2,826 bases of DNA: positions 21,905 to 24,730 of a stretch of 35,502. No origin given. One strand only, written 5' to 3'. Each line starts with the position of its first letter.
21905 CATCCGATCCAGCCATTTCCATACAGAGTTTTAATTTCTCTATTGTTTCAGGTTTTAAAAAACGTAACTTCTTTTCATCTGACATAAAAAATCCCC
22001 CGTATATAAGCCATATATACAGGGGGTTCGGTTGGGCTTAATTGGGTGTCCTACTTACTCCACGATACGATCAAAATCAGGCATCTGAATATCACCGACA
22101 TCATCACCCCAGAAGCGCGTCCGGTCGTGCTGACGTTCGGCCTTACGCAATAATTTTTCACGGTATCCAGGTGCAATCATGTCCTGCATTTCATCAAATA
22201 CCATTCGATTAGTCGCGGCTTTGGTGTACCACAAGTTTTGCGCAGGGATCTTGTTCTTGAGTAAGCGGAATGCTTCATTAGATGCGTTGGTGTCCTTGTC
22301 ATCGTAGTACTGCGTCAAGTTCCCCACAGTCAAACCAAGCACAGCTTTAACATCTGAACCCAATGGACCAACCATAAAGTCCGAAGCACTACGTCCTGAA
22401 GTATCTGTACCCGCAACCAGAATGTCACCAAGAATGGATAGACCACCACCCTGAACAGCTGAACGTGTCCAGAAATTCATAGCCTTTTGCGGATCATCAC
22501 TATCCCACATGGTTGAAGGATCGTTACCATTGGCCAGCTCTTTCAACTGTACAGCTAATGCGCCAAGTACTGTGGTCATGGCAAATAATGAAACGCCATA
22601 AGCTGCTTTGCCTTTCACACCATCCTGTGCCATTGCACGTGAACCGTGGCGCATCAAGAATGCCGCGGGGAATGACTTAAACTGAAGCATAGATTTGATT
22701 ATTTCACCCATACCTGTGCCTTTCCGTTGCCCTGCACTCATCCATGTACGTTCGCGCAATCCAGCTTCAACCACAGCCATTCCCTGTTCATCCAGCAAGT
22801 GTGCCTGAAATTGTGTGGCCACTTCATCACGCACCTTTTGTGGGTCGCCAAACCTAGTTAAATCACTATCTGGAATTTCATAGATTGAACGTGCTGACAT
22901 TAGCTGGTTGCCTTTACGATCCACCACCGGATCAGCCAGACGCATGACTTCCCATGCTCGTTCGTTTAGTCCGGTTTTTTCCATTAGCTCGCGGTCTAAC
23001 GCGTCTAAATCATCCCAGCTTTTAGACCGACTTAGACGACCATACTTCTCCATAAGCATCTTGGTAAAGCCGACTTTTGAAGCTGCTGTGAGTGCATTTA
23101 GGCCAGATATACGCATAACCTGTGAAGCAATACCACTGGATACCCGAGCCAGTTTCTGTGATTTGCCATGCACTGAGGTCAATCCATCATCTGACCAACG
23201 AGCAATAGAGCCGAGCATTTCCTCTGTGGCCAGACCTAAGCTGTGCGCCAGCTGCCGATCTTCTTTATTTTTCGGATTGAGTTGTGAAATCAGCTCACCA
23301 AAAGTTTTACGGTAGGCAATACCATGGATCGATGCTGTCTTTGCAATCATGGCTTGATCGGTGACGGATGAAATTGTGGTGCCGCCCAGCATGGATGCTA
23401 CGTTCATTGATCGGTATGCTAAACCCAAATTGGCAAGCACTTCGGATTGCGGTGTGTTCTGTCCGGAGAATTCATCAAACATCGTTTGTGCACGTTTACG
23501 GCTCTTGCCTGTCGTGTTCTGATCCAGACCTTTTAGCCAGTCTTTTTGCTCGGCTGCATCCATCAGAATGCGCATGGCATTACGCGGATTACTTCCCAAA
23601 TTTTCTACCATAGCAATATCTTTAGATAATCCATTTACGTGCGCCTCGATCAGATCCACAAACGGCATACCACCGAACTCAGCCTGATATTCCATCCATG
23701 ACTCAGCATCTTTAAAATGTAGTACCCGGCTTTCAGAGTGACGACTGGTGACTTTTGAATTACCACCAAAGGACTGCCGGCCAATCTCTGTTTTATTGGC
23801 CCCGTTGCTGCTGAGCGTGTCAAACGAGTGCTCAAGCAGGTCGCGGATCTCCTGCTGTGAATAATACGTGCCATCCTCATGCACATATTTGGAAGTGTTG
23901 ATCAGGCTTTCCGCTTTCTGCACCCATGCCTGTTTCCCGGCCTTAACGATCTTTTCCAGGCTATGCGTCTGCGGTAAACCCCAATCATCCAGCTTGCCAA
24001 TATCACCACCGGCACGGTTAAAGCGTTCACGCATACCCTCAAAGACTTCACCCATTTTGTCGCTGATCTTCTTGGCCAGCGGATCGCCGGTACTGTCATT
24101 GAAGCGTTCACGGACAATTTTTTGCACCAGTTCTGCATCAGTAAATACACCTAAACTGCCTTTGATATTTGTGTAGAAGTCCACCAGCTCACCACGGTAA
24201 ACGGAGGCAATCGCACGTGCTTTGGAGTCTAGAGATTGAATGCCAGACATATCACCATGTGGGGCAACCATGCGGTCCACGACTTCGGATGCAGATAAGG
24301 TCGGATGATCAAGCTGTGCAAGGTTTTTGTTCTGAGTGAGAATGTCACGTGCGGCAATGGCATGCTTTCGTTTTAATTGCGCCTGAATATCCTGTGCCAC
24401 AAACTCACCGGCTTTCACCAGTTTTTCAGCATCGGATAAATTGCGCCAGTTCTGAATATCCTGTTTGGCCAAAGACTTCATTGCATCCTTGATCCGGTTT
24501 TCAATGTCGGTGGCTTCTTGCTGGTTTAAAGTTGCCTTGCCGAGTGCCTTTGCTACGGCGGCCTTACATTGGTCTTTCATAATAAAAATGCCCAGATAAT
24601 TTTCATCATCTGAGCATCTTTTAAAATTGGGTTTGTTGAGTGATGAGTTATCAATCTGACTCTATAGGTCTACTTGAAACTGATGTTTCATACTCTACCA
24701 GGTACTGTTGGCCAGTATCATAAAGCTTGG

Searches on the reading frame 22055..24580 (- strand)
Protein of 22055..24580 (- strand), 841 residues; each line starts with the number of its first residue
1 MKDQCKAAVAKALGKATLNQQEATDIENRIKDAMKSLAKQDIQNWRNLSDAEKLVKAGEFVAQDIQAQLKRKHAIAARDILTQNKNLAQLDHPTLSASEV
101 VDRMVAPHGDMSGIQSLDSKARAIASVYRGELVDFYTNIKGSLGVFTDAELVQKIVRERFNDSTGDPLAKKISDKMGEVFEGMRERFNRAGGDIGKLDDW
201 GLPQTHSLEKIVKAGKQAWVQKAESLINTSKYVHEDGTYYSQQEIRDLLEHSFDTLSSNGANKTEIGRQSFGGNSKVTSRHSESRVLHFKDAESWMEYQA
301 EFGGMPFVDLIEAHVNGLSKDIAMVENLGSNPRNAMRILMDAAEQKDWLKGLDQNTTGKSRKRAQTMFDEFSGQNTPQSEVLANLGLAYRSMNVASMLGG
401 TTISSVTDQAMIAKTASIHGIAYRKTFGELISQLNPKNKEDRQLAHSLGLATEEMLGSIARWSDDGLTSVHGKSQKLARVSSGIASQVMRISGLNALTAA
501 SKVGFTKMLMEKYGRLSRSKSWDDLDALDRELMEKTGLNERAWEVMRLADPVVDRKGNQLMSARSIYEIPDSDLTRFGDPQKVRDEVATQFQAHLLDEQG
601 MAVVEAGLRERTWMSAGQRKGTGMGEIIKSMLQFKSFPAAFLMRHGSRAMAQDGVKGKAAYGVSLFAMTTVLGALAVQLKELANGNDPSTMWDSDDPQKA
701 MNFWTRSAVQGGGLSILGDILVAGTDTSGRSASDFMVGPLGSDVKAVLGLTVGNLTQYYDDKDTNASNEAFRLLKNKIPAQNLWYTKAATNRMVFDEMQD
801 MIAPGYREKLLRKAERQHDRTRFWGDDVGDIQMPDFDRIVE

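Call 8: search_protein_families(library=phrogs, proteins=[window:22055-24580:-], max_evalue=0.001)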
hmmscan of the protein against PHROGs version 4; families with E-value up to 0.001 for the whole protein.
window:22055-24580:- (841 aa): 3 families
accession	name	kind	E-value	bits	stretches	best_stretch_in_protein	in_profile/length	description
phrog_684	-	head and packaging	4.7e-287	955.9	1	1-838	1-838/840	virion structural protein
phrog_23925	-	unknown function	1.9e-107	361.1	1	1-463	1-470/471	-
phrog_26678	-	unknown function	3.1e-80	270.7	1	510-836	1-320/324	-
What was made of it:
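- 22055..24580 (-): Downstream neighbour, an epsilon15 gp17-like 'pilot'/virion structural protein of 841 aa. It is the last gene of the ejection cassette. phrog_684, E=5e-287 (call 8).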

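Call 10: search_protein_families(library=pfam, proteins=[window:22055-24580:-], max_evalue=0.01)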
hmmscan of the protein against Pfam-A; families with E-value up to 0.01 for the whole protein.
window:22055-24580:- (841 aa): 0 families
